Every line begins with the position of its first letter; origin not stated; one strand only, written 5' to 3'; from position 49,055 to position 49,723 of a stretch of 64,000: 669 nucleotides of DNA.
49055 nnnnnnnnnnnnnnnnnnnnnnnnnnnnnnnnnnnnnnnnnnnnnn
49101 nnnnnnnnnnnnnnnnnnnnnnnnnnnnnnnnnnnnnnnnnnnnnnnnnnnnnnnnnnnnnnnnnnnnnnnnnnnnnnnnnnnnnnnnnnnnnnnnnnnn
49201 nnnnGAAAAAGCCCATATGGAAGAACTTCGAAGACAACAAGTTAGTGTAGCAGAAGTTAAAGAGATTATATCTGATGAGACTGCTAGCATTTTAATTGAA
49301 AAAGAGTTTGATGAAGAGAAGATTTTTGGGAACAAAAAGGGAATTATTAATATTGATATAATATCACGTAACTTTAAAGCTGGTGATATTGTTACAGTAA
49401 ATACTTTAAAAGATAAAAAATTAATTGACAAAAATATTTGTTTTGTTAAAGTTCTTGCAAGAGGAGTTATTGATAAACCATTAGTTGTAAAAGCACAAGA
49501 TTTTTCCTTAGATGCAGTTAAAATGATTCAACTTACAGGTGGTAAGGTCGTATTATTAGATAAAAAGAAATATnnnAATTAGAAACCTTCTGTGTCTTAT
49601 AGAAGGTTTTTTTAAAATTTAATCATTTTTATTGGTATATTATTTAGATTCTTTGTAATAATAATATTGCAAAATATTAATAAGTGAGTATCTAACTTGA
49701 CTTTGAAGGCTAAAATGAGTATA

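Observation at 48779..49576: uL15-like C-terminal domain fused to a contraction-prone Glu/Lys tandem repeat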

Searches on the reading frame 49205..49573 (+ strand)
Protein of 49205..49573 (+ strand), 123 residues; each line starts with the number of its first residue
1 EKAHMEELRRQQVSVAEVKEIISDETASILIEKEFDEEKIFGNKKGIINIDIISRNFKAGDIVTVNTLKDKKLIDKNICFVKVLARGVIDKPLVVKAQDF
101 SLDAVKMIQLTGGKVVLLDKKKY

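Call 4: search_protein_families(library=pfam, proteins=[window:49220-49573:+], max_evalue=1)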
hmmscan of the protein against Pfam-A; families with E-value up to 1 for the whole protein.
window:49220-49573:+ (118 aa): 1 family
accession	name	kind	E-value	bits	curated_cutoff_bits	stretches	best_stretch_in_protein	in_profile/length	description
PF00828.25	Ribosomal_L27A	-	9.6e-12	45.6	21.5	1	42-111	1-72/72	Ribosomal proteins 50S-L15, 50S-L18e, 60S-L27A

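Call 5: search_protein_families(library=ncbifam, proteins=[window:49220-49573:+], max_evalue=1)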
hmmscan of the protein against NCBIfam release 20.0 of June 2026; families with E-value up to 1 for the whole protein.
window:49220-49573:+ (118 aa): 4 families
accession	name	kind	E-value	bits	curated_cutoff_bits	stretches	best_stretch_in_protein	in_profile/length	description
TIGR01071.1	rplO_bact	equivalog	1.6e-11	44.3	77.95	1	36-110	69-143/144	50S ribosomal protein L15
NF003079.0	PRK04005.1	equivalog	3.9e-06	26.5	85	1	76-114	65-105/121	50S ribosomal protein L18e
NF001237.0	PRK00207.1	equivalog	0.04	13.9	92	1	22-94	24-98/128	sulfurtransferase complex subunit TusD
NF003443.0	PRK04980.1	equivalog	0.091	13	93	1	32-80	13-57/104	N(4)-acetylcytidine aminohydrolase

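Call 7: find_homologous_proteins(query=window:49205-49573:+, max_evalue=0.001)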
Query window:49205-49573:+ (123 aa): 93 proteins with E <= 0.001 among 141 candidates.
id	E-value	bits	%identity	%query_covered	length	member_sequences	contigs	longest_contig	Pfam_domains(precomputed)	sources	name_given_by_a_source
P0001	1.2e-67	243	99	100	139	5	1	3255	PF00828.26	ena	-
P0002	2.0e-67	242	100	100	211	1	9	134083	PF00828.26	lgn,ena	-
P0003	2.6e-67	242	99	100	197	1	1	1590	PF00828.26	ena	-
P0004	5.5e-67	241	99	100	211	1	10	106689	PF00828.26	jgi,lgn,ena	jgi:ribosomal protein L18e/L15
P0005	5.5e-67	241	99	100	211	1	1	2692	PF00828.26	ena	-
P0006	2.1e-66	239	98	100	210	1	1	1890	PF00828.26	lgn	-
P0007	4.4e-62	225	89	100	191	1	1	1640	PF00828.26,PF05914.18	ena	-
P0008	4.5e-62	225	90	98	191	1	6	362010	PF00828.26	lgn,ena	-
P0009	4.6e-62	225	90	98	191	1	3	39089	PF00828.26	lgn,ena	-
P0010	5.3e-62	225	90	98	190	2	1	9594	PF00828.26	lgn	-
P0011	5.9e-62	225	89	98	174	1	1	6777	PF00828.26,PF13561.13,PF00106.32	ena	-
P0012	6.2e-62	224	89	98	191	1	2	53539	PF00828.26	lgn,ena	-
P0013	6.4e-62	224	89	98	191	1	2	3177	PF00828.26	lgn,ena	-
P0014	8.0e-62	224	89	100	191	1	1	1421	PF00828.26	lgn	-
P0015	9.6e-62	224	90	98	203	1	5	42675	PF00828.26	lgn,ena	-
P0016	9.6e-62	224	89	100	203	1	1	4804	PF00828.26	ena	-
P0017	9.6e-62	224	89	100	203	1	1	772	PF00828.26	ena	-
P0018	9.6e-62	224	90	98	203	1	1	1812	PF00828.26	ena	-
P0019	9.6e-62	224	89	100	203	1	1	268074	PF00828.26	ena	-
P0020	9.6e-62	224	90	98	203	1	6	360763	PF00828.26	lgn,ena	-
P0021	9.6e-62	224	89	100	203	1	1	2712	PF00828.26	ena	-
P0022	9.6e-62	224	90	98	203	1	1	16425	PF00828.26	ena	-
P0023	9.6e-62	224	90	98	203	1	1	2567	PF00828.26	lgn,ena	-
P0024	9.6e-62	224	90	98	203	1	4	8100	PF00828.26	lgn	-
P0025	9.6e-62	224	90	98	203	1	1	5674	PF00828.26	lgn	-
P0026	9.6e-62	224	90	98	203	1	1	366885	PF00828.26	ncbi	-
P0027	1.0e-61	224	90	98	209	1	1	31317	PF00828.26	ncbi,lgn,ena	-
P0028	1.1e-61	224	90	98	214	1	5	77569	PF00828.26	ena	-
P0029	1.1e-61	224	90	98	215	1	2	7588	PF00828.26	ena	-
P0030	1.1e-61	224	90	98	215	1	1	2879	PF00828.26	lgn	-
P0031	1.1e-61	224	90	98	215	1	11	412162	PF00828.26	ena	-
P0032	1.1e-61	224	90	98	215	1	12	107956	PF00828.26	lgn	-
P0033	1.1e-61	224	90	98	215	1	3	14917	PF00828.26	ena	-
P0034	1.1e-61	224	89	100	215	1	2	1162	PF00828.26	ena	-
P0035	1.1e-61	224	90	98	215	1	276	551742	PF00828.26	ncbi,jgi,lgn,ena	-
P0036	1.1e-61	224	90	98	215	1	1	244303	PF00828.26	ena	-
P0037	1.1e-61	224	90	98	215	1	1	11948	PF00828.26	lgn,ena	-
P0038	1.1e-61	224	89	100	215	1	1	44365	PF00828.26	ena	-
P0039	1.1e-61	224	90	98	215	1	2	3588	PF00828.26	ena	-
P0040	1.3e-61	223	89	98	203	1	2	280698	PF00828.26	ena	-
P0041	1.3e-61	223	89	100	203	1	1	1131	PF00828.26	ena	-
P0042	1.3e-61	223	89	98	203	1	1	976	PF00828.26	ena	-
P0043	1.3e-61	223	89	98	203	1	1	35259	PF00828.26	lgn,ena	-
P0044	1.3e-61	223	89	98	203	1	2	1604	PF00828.26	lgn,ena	-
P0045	1.3e-61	223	89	98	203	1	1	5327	PF00828.26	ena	-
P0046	1.3e-61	223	89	98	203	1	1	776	PF00828.26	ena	-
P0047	1.5e-61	223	89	100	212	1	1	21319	PF00828.26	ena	-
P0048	1.6e-61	223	89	98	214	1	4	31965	PF00828.26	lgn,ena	-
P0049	1.6e-61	223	89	98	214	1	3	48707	PF00828.26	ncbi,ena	-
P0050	1.6e-61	223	89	98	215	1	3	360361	PF00828.26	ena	-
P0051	1.6e-61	223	89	100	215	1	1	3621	PF00828.26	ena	-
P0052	2.8e-61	222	88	98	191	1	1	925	PF00828.26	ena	-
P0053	3.0e-61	222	89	98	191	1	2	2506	PF00828.26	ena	-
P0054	3.8e-61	222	89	98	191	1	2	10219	PF00828.26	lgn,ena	-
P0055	4.0e-61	222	89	98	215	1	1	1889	PF00828.26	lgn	-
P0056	5.9e-61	221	88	98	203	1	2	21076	PF00828.26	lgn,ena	-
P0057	5.9e-61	221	88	100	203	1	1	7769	PF00828.26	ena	-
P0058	1.0e-60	221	89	98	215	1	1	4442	PF00828.26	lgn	-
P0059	5.0e-48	180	73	100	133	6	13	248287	PF00828.26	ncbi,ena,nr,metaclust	ncbi:50S ribosomal protein L15 [Firmicutes bacterium CAG:313]|nr:50S ribosomal protein L15 [Firmicut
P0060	8.5e-48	179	69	99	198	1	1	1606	PF00828.26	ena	-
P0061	1.2e-47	178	73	100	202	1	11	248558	PF00828.26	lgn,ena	-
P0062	1.4e-47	178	73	100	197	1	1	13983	PF00828.26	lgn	-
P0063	2.3e-47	178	70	98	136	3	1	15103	PF00828.26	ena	-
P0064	4.2e-47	177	91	78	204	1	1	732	PF00828.26,PF02545.20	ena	-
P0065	1.3e-46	175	69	98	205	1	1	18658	PF00828.26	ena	-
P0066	1.6e-46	175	68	98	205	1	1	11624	PF00828.26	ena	-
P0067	1.8e-46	175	69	97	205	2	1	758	PF00828.26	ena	-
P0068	2.4e-46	174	91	78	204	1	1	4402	PF00828.26,PF02545.20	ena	-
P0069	7.3e-45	170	87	77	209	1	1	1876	PF00828.26,PF00294.30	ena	-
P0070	8.1e-43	163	70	99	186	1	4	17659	PF00828.26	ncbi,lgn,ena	-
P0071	9.7e-43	163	70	99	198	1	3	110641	PF00828.26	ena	-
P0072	1.2e-42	162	70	99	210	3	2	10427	PF00828.26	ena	-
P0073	5.8e-41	157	75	84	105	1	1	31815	PF00828.26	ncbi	-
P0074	3.9e-38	148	100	62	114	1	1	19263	PF00828.26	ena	-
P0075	1.6e-37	146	76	76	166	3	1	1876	PF00828.26,PF01634.24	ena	-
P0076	1.7e-35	139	77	72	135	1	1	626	PF00828.26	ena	-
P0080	1.7e-29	120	55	93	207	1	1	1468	PF00828.26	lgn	-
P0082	8.9e-28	115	57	88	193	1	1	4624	PF00828.26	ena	-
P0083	2.6e-27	113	56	93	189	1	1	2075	PF00828.26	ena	-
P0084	3.3e-26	110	57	88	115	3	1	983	PF00828.26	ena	-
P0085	2.6e-25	107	88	48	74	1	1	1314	PF00828.26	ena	-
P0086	7.0e-21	92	61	64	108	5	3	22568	PF00828.26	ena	-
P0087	1.9e-20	91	61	64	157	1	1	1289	PF00828.26,PF04277.19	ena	-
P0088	2.0e-20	91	61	64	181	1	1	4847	PF00828.26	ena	-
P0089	5.6e-20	89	47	93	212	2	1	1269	PF00828.26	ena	-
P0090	7.1e-20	89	64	59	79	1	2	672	PF00828.26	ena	-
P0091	2.4e-18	84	56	60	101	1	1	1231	PF00828.26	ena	-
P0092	3.4e-17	81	46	87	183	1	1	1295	PF00828.26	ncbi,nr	ncbi:MAG: uL15 family ribosomal protein, partial [Clostridiales bacterium]|nr:uL15 family ribosomal 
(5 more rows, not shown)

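Call 11: find_related_loci(query=A1, collection=genome_contigs, flank=10000)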
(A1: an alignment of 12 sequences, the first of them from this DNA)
Query A1 (118 aa) in genome_contigs; peptide patterns used: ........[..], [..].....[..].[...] (x = any residue, [..] = any of these).
313 stretches matched a pattern; 216 encode a relative of the query (tblastn E <= 1e-3); the best 80 are kept; 80 distinct loci.
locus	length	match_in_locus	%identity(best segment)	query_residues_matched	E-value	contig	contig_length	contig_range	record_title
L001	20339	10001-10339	89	1-113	2e-63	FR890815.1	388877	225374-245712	Staphylococcus sp. CAG:324 genomic scaffold, scf15, whole genome shotgun sequence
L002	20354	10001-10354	76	1-118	1e-57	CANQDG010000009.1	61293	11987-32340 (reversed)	MAG: uncultured Bacilli bacterium isolate Lapin-005__bin89 genome assembly, contig: Lapin-005__NODE_557_length_61293_cov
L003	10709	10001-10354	78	1-118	6e-56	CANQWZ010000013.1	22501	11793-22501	MAG: uncultured Bacilli bacterium isolate Lapin-020__bin112 genome assembly, contig: Lapin-020__NODE_2937_length_22501_c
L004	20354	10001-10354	74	1-118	8e-54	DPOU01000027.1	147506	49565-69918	MAG TPA_asm: Acholeplasmatales bacterium isolate UBA11505 contig_489, whole genome shotgun sequence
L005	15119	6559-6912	70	1-118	1e-53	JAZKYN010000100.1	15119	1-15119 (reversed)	MAG: Bacilli bacterium isolate T1900045101_TC20190095.MAGScoT_cleanbin_000012 SGB_4761_k141_2564099, whole genome shotgu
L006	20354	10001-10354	78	1-118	2e-51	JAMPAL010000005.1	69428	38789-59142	MAG: Anaeroplasma bactoclasticum isolate NALB_7813_16 Scaffold_#5__SCF_005__69328_bp, whole genome shotgun sequence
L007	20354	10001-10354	77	1-118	1e-50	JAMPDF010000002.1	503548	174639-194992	MAG: Prevotella sp. isolate NALB_7821b_9 Scaffold_#2__SCF_002__502976_bp, whole genome shotgun sequence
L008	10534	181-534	77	1-118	7e-50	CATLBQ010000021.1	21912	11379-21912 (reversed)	MAG TPA_asm: uncultured Bacilli bacterium isolate MGG03213_1680015441 genome assembly, contig: ERR2497921_547, whole gen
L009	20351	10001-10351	70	1-117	9e-40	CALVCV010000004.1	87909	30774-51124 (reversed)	MAG: uncultured Bacilli bacterium isolate BRZ_BF__bin145 genome assembly, contig: BRZ_BF__NODE_355_length_87909_cov_10.5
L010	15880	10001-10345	57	4-117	9e-34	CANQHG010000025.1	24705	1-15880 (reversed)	MAG: uncultured Clostridia bacterium isolate Lapin-030__bin24 genome assembly, contig: Lapin-030__NODE_2828_length_24705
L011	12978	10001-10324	57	5-112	2e-33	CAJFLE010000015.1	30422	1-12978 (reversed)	Candidatus Protoclostridium gallicola isolate Chicken_24_mag_120 genome assembly, contig: MAGpy_11413_24_idba_bin_120_fa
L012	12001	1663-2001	54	2-111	1e-33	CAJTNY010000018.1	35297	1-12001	MAG TPA_asm: uncultured Christensenella sp. isolate MGBC105190 genome assembly, contig: MGBC105190.18, whole genome shot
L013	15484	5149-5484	54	4-117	2e-33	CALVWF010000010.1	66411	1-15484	MAG: uncultured Clostridia bacterium isolate BRZ_FL__bin20 genome assembly, contig: BRZ_FL__NODE_666_length_66411_cov_15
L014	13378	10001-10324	56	4-110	5e-33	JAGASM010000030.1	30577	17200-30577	MAG: Clostridia bacterium isolate RGIG8733 Water_deer_Colon-4__c261888, whole genome shotgun sequence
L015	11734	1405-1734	55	4-115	2e-33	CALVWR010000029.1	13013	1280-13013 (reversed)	MAG: uncultured Clostridia bacterium isolate BRZ_DS__bin31 genome assembly, contig: BRZ_DS__NODE_6962_length_13013_cov_6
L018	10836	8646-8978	53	5-117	2e-32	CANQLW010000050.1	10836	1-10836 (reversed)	MAG: uncultured Clostridia bacterium isolate Lapin-014__bin44 genome assembly, contig: Lapin-014__NODE_5261_length_10836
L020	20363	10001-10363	54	2-111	1e-32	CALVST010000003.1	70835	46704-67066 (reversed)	MAG: uncultured Clostridia bacterium isolate BRZ_HK__bin48 genome assembly, contig: BRZ_HK__NODE_522_length_70835_cov_8.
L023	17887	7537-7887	54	5-117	6e-32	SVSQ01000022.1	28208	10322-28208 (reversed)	MAG: Oscillospiraceae bacterium isolate SIG673 NODE_33836_length_28208_cov_1.941633, whole genome shotgun sequence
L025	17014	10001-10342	54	5-117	6e-31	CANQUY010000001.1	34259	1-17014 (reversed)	MAG: uncultured Clostridia bacterium isolate Lapin-032__bin118 genome assembly, contig: Lapin-032__NODE_2051_length_3425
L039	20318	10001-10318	54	4-110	1e-28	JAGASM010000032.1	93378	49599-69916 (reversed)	MAG: Clostridia bacterium isolate RGIG8733 Water_deer_Colon-4__c281294, whole genome shotgun sequence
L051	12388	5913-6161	60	35-117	1e-27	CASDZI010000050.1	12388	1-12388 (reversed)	uncultured Christensenella sp. isolate A15_L4_384384_idba_bin.61 genome assembly, contig: A15_L4_384384_idba_bin.61.fa_s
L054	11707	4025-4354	47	6-116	1e-27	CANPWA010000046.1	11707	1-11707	MAG: uncultured Acetatifactor sp. isolate Lapin-001__bin37 genome assembly, contig: Lapin-001__NODE_5104_length_11707_co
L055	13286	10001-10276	57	18-111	2e-27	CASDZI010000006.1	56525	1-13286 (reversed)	uncultured Christensenella sp. isolate A15_L4_384384_idba_bin.61 genome assembly, contig: A15_L4_384384_idba_bin.61.fa_s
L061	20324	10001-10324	51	4-111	5e-27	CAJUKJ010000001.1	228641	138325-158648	MAG TPA_asm: uncultured Christensenellaceae bacterium isolate MGBC157705 genome assembly, contig: MGBC157705.1, whole ge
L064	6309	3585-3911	51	7-115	1e-26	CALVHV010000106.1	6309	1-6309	MAG: uncultured Clostridia bacterium isolate BRZ_CN__bin63 genome assembly, contig: BRZ_CN__NODE_18841_length_6309_cov_4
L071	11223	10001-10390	42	1-110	7e-26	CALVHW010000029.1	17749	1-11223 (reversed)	MAG: uncultured Clostridia bacterium isolate BRZ_NT__bin43 genome assembly, contig: BRZ_NT__NODE_3964_length_17749_cov_4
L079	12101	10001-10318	51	5-111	3e-25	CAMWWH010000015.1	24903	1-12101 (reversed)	MAG TPA_asm: uncultured Clostridia bacterium isolate SRR14411330_bin.5_metawrap_v1.3_MAG genome assembly, contig: NODE.1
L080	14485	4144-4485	50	7-115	3e-25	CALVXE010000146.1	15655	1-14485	MAG: uncultured Clostridia bacterium isolate BRZ_EA__bin93 genome assembly, contig: BRZ_EA__NODE_3948_length_15655_cov_4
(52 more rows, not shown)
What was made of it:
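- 216 species genomes carry it (call 11). Some genomes carry two copies (L014/L039 and L051/L055, call 11). There are two copies in some genomes (call 11).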

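Call 16: predict_structure(alignment_id=A1)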
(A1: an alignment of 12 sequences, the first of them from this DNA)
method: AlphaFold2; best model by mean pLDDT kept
length: 118 residues; sequences in the alignment: 12
mean_pLDDT: 69.7   pTM: 0.57
mean pLDDT of the five models: 69.7, 67.4, 65.6, 63.9, 61.1
residues with pLDDT >= 90: 0; 70-90: 76; 50-70: 7; < 50: 35
segments of 3 or more residues with pLDDT < 50: 1-6, 8-32, 115-118
pLDDT, mean of each block of 10 residues (from residue 1): 43 43 43 65 87 86 87 85 81 82 79 52
secondary structure, 60 per line:
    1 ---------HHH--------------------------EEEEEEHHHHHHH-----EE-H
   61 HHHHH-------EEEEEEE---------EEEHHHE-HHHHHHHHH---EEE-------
elements in order: E39-44 H45-51 H60-65 E73-79 E89-91 H97-105 E109-111
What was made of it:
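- On Pfam PF00828 Ribosomal_L27A domain (L15 / L18e / L27A superfamily): The AlphaFold model has pLDDT about 85 over residues 35-112 of the fragment (call 16).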

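Call 19: search_protein_families(library=pfam, proteins=[L013:4381-5505:+, L014:9062-10333:+, L020:8912-10372:+, L079:9095-10324:+, L071:8198-10402:+, L080:3010-4488:+, L023:5005-7896:+], max_evalue=0.01)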
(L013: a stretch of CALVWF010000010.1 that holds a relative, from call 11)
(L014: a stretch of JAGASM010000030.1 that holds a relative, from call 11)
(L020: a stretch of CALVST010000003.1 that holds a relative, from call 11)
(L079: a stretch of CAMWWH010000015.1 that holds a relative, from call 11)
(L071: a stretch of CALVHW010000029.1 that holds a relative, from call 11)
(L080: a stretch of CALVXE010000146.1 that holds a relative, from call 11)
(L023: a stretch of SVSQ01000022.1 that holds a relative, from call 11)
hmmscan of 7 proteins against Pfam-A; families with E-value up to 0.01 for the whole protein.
L013:4381-5505:+ (375 aa): 1 family
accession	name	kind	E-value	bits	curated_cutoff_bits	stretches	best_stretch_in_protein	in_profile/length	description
PF00828.25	Ribosomal_L27A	-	1.8e-12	47.9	21.5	1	294-362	2-72/72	Ribosomal proteins 50S-L15, 50S-L18e, 60S-L27A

L014:9062-10333:+ (424 aa): 1 family
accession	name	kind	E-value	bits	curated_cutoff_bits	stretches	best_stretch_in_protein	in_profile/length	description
PF00828.25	Ribosomal_L27A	-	3.4e-10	40.6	21.5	1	354-421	2-71/72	Ribosomal proteins 50S-L15, 50S-L18e, 60S-L27A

L020:8912-10372:+ (487 aa): 2 families
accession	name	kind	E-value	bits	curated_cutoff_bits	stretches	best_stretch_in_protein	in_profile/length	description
PF00828.25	Ribosomal_L27A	-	1.4e-12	48.2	21.5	1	415-484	1-72/72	Ribosomal proteins 50S-L15, 50S-L18e, 60S-L27A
PF02095.21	Extensin_1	-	9.5e-07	29.2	105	1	66-122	5-61/171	Extensin-like protein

L079:9095-10324:+ (410 aa): 1 family
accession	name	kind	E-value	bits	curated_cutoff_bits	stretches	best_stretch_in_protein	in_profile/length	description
PF00828.25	Ribosomal_L27A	-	2.1e-09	38.1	21.5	1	338-408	1-72/72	Ribosomal proteins 50S-L15, 50S-L18e, 60S-L27A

L071:8198-10402:+ (735 aa): 2 families
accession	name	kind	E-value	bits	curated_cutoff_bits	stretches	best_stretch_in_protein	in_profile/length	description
PF00828.25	Ribosomal_L27A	-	2.8e-11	44.1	21.5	1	664-731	2-71/72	Ribosomal proteins 50S-L15, 50S-L18e, 60S-L27A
PF05887.16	Trypan_PARP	-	5.7e-05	23.5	100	1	80-131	56-106/134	Procyclic acidic repetitive protein (PARP)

L080:3010-4488:+ (493 aa): 3 families
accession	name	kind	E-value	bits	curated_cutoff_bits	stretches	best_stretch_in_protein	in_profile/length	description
PF00828.25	Ribosomal_L27A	-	2.3e-11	44.4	21.5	1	420-488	2-72/72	Ribosomal proteins 50S-L15, 50S-L18e, 60S-L27A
PF09479.16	Flg_new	-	1e-06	29.2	27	1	48-108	5-65/65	Listeria-Bacteroides repeat domain (List_Bact_rpt)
PF14153.11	Spore_coat_CotO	-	0.0094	16.4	35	0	120-200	35-108/182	Spore coat protein CotO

L023:5005-7896:+ (964 aa): 1 family
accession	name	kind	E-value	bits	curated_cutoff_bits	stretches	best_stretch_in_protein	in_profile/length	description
PF00828.25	Ribosomal_L27A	-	6.9e-14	52.5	21.5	1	886-955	1-72/72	Ribosomal proteins 50S-L15, 50S-L18e, 60S-L27A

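Call 34: search_protein_representatives(alignment_id=A1)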
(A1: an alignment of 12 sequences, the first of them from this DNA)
Query: 12 sequences, 118 profile positions. Proteins with E-value up to 0.001 (for the whole library): 3334; up to 1e-10: 1427; up to 1e-30: 184. The best 150 are listed.
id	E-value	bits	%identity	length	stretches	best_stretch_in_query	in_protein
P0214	2.9e-52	191.6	-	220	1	1-118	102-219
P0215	4.4e-51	187.8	-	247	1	1-118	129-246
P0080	7.3e-50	183.9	-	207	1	2-118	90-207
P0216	3.2e-48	178.6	-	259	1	1-118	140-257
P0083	3.2e-47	175.3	-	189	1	2-118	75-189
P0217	1.2e-44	167.0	-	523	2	3-115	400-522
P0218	3.4e-44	165.6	-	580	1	1-117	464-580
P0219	2.5e-43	162.8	-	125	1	5-117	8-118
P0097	2.6e-43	162.7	-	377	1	2-117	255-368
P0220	1.0e-42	160.8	-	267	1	2-114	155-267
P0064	1.9e-42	159.9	-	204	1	23-118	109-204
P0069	1.4e-41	157.1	-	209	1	24-118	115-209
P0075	5.0e-41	155.4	-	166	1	23-118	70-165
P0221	1.0e-39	151.1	-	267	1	2-112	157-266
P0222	3.4e-39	149.4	-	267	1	2-113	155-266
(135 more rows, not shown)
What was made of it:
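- On Undescribed Bacillota 'C-terminal uL15-like module' family (defined here): The C-terminal position holds in all 150 top representatives (call 34).
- In all 150 best hits the domain ends within about 11 residues of the C-terminus, in proteins of 108-5,835 aa (call 34). The family has thousands of members (call 34).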
